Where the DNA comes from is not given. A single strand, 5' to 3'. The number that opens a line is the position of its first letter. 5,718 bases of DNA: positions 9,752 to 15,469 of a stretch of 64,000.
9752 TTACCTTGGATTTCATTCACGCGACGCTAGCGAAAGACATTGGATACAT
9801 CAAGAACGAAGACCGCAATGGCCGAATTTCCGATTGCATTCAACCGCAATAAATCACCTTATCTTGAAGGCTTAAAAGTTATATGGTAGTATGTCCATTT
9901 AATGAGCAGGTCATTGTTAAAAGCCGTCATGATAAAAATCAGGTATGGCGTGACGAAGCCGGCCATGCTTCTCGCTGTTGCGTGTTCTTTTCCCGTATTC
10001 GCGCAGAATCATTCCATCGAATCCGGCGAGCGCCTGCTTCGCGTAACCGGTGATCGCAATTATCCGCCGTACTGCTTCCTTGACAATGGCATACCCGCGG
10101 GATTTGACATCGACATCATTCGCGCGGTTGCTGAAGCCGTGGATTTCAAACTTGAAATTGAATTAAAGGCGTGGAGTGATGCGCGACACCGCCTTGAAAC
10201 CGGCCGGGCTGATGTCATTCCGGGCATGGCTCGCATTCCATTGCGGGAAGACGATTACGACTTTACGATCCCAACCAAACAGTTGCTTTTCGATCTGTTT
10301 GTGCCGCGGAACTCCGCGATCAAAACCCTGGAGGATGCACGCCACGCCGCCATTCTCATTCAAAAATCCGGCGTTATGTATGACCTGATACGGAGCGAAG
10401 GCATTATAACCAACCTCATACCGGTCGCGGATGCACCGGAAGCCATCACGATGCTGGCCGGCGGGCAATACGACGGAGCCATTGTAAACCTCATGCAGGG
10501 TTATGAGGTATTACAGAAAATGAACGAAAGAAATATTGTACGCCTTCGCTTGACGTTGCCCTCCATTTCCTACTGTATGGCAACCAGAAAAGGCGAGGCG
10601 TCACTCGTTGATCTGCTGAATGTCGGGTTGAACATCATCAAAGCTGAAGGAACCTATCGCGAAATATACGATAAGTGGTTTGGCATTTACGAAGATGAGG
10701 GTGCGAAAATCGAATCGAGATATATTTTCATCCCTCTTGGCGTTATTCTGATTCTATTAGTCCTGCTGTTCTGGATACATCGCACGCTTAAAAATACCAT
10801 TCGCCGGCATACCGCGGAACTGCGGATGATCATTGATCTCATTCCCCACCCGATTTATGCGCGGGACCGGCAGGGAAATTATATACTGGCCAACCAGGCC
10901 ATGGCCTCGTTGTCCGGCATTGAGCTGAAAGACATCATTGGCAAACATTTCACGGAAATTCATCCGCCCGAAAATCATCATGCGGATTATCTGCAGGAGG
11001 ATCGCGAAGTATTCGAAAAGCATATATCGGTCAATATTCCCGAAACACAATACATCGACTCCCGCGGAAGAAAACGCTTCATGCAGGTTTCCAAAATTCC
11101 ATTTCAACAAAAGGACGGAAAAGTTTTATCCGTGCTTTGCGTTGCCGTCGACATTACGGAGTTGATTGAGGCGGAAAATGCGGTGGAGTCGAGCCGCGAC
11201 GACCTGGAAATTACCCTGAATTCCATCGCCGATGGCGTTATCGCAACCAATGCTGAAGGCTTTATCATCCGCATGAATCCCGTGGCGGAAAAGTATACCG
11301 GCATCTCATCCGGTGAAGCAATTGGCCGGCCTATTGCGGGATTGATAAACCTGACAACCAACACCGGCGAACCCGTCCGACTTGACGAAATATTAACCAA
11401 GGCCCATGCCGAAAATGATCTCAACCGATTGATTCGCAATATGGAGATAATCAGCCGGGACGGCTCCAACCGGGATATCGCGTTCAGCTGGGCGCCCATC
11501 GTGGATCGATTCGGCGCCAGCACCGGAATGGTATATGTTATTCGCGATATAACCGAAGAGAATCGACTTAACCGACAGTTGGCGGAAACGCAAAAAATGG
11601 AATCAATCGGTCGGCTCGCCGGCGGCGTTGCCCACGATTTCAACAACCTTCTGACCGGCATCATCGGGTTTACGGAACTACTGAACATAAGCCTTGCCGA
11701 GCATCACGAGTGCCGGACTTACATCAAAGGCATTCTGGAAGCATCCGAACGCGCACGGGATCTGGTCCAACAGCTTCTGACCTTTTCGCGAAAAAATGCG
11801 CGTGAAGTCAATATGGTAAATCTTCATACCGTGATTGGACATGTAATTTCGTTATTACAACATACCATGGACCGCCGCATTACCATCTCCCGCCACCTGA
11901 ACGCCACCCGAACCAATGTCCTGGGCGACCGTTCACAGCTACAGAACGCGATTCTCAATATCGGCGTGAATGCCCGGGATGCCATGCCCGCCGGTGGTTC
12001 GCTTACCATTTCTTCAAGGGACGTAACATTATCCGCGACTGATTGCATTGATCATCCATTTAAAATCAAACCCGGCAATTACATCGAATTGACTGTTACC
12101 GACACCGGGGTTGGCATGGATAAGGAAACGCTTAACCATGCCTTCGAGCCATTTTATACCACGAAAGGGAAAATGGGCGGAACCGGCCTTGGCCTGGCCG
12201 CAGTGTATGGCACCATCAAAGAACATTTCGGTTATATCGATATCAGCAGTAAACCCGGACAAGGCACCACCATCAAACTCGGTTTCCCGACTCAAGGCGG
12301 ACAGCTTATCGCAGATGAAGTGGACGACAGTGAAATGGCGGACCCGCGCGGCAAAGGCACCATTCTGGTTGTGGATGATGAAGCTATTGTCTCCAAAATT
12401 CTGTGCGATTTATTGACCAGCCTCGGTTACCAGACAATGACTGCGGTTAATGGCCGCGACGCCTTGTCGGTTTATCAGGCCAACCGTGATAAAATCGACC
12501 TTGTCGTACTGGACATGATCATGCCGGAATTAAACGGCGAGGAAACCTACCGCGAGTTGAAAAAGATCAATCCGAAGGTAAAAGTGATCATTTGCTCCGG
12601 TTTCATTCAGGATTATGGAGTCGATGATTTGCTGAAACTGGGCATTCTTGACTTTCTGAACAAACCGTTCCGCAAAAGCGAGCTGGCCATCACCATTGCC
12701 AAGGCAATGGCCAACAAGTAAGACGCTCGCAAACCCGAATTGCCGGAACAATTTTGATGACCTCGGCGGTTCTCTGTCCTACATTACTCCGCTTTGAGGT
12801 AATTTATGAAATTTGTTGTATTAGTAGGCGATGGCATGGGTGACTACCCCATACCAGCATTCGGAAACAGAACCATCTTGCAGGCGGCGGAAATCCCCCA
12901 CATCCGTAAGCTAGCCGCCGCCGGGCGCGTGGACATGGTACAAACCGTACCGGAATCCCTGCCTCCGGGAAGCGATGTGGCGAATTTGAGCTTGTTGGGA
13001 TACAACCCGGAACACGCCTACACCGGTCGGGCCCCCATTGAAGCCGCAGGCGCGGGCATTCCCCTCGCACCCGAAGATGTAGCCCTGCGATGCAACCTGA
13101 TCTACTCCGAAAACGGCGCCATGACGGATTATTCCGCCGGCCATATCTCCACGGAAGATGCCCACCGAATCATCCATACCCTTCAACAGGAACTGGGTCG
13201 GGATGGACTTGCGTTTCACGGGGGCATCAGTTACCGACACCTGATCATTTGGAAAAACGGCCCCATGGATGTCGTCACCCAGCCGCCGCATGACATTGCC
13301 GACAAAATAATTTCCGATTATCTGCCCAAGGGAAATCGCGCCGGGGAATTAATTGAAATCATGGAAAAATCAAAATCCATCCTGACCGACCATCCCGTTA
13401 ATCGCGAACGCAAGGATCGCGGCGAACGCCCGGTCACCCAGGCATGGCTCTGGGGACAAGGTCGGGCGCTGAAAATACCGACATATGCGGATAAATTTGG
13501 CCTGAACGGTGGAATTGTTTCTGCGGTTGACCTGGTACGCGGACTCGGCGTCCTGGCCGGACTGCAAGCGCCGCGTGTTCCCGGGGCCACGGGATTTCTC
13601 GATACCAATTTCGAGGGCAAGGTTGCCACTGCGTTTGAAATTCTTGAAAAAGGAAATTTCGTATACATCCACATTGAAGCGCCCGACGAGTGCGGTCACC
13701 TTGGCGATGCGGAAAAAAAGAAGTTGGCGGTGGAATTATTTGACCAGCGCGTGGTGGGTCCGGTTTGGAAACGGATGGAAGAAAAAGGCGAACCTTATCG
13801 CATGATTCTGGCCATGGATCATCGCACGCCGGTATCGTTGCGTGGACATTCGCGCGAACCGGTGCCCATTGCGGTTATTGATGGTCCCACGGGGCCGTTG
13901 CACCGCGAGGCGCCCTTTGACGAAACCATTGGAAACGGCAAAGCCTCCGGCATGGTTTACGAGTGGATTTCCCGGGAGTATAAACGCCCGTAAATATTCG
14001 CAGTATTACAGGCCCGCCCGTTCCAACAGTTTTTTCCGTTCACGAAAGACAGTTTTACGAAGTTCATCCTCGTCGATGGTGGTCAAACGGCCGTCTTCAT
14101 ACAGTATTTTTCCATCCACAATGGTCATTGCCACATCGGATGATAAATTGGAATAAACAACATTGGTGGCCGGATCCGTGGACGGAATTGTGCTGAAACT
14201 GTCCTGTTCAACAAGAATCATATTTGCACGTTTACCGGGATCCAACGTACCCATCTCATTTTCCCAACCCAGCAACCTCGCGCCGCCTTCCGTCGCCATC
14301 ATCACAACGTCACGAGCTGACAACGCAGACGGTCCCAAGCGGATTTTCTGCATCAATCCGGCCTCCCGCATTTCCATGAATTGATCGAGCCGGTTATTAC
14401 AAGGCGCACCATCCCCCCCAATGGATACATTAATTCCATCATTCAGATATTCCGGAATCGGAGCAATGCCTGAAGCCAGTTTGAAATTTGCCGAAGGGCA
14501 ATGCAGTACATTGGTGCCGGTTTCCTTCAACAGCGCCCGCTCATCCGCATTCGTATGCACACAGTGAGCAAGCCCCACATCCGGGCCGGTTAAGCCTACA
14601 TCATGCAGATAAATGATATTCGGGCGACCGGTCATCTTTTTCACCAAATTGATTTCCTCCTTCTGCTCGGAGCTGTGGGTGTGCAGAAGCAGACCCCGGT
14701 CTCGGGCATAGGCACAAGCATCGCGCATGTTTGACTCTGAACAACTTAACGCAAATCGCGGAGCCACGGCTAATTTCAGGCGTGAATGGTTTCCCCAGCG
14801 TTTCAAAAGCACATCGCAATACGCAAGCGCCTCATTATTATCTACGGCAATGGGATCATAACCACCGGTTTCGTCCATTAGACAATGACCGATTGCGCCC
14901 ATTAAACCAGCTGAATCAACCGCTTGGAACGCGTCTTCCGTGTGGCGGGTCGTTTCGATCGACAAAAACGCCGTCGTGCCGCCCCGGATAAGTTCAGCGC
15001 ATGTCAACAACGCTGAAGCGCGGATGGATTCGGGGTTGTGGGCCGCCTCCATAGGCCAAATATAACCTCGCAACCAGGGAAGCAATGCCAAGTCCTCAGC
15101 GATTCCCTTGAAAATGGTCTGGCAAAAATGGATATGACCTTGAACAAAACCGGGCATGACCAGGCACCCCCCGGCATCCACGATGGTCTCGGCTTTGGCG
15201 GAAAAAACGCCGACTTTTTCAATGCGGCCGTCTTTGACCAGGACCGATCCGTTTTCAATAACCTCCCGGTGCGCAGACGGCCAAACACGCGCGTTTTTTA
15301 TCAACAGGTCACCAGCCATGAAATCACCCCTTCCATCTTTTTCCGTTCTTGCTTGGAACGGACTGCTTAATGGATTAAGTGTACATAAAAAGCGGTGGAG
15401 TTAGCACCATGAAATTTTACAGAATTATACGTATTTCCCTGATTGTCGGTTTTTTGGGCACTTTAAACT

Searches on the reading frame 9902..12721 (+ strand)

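Call 64: search_protein_families(library=pfam, proteins=[window:9902-12721:+], max_evalue=0.0001)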
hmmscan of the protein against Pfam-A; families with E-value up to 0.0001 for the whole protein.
window:9902-12721:+ (939 aa): 8 families
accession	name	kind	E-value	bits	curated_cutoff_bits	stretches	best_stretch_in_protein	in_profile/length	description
PF08448.16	PAS_4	-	1e-26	93.8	23.1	2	312-421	2-108/110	PAS fold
PF00497.25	SBP_bac_3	-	1.3e-26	93.4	26.4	1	46-261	1-131/132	Bacterial extracellular solute-binding proteins, family 3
PF00989.32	PAS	-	1.1e-25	90.3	22.6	2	306-418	2-113/113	PAS fold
PF00072.30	Response_reg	-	1.1e-23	83.9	30.2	1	821-930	1-108/111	Response regulator receiver domain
PF02518.31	HATPase_c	-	3.5e-20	72.9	26.4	1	675-797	1-109/111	Histidine kinase-, DNA gyrase B-, and HSP90-like ATPase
PF13426.13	PAS_9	-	2.1e-19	70.2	27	2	321-420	7-103/103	PAS domain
PF00512.31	HisKA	-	4.4e-11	43.1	26.9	1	570-633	3-65/66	His Kinase A (phospho-acceptor) domain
PF13188.13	PAS_8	-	4.9e-11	42.6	21.8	1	307-360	3-56/65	PAS domain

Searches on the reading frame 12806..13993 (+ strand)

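Call 64: search_protein_families(library=pfam, proteins=[window:12806-13993:+], max_evalue=0.0001)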
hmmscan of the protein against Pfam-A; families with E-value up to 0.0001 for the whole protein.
window:12806-13993:+ (395 aa): 2 families
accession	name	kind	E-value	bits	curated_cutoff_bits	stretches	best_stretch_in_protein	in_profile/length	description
PF10143.14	PhosphMutase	-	1e-53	182.2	21.5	1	37-199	1-170/170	2,3-bisphosphoglycerate-independent phosphoglycerate mutase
PF01676.23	Metalloenzyme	-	1.1e-29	104.1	24.3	1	1-360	1-223/252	Metalloenzyme superfamily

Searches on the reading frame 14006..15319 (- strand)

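Call 64: search_protein_families(library=pfam, proteins=[window:14006-15319:-], max_evalue=0.0001)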
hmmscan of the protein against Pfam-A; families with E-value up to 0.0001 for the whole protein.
window:14006-15319:- (437 aa): 2 families
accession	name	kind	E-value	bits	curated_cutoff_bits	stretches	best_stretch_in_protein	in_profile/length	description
PF01979.26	Amidohydro_1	-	3.2e-57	194.8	25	1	53-406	1-345/345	Amidohydrolase family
PF07969.17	Amidohydro_3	-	3.5e-22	80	29.7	1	194-407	260-472/472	Amidohydrolase family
